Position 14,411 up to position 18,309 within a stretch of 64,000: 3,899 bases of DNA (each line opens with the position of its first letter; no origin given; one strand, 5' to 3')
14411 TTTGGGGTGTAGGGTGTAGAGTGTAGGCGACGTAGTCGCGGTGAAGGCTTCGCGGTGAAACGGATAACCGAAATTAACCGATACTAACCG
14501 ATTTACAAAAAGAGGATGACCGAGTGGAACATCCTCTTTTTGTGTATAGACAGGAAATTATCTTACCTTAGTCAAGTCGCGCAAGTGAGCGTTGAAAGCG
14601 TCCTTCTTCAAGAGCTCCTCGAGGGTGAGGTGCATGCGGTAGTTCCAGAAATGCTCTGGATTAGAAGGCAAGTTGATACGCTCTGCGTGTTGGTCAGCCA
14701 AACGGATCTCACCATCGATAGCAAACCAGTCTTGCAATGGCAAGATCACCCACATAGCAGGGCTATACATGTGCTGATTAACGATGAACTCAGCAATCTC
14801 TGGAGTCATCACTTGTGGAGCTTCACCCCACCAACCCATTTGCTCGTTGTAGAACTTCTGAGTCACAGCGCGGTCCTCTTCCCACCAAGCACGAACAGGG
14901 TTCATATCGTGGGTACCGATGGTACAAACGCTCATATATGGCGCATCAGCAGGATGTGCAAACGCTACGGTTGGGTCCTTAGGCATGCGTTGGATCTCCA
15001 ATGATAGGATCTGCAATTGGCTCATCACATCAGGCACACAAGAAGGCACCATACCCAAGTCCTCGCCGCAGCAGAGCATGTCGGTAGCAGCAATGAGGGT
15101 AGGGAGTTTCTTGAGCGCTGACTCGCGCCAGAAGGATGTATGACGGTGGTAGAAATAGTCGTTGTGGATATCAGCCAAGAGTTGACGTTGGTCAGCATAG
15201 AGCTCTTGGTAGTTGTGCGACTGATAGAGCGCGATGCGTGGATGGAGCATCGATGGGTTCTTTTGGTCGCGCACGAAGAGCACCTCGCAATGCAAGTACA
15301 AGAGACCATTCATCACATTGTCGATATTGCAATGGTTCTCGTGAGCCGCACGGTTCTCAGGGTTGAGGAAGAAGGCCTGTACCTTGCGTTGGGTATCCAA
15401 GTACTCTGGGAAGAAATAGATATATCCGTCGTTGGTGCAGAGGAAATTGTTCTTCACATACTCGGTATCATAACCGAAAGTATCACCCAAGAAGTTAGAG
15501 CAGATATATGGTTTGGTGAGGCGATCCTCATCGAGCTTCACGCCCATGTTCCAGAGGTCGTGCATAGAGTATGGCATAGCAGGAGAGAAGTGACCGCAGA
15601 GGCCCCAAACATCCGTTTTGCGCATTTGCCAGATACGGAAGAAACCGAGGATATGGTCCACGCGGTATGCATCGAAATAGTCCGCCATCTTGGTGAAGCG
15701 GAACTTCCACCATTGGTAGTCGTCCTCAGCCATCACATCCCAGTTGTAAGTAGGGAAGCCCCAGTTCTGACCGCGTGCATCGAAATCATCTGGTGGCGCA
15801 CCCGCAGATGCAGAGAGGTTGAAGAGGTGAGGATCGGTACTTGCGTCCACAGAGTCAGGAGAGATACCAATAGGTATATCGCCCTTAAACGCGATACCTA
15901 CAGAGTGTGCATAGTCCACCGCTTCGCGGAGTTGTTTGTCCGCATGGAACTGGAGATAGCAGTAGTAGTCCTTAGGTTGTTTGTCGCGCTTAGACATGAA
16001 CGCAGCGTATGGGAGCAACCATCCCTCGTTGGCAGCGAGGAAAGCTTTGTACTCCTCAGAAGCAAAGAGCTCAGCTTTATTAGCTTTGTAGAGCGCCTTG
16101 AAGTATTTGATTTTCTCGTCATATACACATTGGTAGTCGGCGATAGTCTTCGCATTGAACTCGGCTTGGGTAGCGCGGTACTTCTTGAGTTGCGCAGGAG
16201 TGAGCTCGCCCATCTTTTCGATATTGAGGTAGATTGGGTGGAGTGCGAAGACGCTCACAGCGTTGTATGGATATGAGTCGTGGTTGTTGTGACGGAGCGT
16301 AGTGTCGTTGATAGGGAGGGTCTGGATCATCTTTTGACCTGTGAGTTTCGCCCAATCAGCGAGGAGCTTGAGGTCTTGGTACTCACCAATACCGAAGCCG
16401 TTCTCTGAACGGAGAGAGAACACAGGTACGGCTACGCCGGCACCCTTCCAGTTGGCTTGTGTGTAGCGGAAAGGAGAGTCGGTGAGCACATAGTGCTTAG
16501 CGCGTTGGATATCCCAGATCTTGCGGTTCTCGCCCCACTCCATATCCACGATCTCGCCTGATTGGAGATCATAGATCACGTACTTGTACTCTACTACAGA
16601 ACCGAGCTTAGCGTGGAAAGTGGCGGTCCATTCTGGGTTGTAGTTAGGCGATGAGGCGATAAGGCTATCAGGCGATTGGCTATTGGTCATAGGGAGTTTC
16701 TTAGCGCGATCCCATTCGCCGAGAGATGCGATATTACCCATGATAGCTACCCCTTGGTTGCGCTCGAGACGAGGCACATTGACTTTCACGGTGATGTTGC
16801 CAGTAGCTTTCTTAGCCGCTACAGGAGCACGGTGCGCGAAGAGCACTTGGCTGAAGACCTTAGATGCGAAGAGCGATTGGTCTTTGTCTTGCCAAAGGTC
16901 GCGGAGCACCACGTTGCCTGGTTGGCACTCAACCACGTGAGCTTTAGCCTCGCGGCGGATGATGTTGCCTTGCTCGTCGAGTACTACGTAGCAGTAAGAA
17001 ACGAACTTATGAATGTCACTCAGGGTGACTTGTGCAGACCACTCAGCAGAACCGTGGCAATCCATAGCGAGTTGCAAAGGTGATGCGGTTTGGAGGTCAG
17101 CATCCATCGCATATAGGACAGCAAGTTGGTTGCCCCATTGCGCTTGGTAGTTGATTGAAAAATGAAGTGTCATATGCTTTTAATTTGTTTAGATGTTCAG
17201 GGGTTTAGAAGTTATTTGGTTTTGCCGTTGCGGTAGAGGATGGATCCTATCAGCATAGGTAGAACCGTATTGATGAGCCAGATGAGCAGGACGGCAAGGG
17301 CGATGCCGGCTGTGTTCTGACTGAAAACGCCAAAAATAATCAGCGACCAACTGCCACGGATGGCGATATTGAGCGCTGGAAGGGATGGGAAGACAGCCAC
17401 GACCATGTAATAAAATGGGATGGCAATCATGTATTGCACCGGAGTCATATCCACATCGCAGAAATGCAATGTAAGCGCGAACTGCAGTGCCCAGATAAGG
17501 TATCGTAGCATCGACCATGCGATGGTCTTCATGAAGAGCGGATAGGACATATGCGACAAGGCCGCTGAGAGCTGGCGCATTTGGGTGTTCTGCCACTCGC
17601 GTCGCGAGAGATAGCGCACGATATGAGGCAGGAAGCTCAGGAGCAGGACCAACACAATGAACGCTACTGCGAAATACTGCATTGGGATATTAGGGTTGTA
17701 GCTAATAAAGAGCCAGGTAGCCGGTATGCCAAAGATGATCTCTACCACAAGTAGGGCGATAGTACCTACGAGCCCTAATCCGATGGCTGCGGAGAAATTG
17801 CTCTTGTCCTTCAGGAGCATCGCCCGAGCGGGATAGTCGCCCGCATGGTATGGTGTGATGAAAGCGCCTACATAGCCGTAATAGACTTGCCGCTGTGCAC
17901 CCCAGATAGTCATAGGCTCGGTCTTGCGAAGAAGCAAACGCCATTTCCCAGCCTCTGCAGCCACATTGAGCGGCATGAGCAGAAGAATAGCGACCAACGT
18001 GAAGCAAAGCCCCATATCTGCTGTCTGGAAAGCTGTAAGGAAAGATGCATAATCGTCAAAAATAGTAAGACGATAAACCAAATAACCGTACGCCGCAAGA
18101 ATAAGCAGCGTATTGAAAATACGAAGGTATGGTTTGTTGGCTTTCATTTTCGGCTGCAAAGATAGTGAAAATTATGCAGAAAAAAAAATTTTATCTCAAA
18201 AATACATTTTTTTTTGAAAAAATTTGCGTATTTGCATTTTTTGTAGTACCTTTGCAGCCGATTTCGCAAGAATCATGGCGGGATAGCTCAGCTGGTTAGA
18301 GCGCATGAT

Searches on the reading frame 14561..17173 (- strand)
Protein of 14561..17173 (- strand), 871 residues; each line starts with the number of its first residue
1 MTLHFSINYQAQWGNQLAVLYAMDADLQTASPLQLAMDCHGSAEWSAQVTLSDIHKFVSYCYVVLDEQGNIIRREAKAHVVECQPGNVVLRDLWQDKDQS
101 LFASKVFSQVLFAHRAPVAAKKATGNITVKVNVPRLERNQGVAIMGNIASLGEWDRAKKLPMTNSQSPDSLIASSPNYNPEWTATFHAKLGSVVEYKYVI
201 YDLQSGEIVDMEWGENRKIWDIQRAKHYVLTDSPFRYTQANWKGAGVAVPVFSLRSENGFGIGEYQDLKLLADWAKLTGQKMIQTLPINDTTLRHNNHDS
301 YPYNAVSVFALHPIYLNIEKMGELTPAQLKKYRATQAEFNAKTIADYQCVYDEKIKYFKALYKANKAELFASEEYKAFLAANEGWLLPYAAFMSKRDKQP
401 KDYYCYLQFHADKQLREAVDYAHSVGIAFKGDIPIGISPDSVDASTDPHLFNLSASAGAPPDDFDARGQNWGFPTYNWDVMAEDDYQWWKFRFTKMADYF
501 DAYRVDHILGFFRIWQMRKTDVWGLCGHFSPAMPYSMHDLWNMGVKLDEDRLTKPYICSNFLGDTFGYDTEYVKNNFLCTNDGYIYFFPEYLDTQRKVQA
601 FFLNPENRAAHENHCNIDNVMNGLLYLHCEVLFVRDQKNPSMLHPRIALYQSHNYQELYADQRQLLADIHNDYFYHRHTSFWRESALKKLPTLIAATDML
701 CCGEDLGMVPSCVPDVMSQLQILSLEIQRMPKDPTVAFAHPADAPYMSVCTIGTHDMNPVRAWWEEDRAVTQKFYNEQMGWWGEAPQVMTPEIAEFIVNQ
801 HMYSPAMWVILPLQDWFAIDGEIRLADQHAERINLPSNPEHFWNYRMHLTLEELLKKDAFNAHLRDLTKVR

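Call 11: search_protein_families(library=pfam, proteins=[window:14561-17173:-], max_evalue=0.001)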
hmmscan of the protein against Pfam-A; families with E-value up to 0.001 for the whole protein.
window:14561-17173:- (871 aa): 2 families
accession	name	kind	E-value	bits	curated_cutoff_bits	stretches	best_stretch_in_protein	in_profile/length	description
PF02446.23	Glyco_hydro_77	-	7.2e-125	417.9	25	2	398-848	165-460/465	4-alpha-glucanotransferase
PF00686.25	CBM_20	-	7.8e-14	51.7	23.3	1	127-219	4-85/97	Starch binding domain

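Call 12: search_protein_families(library=padloc, proteins=[window:14561-17173:-], max_evalue=0.001)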
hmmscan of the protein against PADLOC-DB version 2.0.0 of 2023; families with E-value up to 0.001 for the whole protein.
window:14561-17173:- (871 aa): 0 families

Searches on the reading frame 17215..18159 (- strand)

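Call 11: search_protein_families(library=pfam, proteins=[window:17215-18159:-], max_evalue=0.001)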
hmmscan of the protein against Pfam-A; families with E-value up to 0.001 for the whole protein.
window:17215-18159:- (315 aa): 1 family
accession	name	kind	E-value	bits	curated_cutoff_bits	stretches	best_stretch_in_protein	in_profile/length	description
PF03706.18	LPG_synthase_TM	-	6.9e-11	42.6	33.4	1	31-305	15-302/302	Lysylphosphatidylglycerol synthase TM region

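Call 12: search_protein_families(library=padloc, proteins=[window:17215-18159:-], max_evalue=0.001)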
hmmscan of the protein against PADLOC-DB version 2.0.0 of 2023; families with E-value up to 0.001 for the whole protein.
window:17215-18159:- (315 aa): 0 families
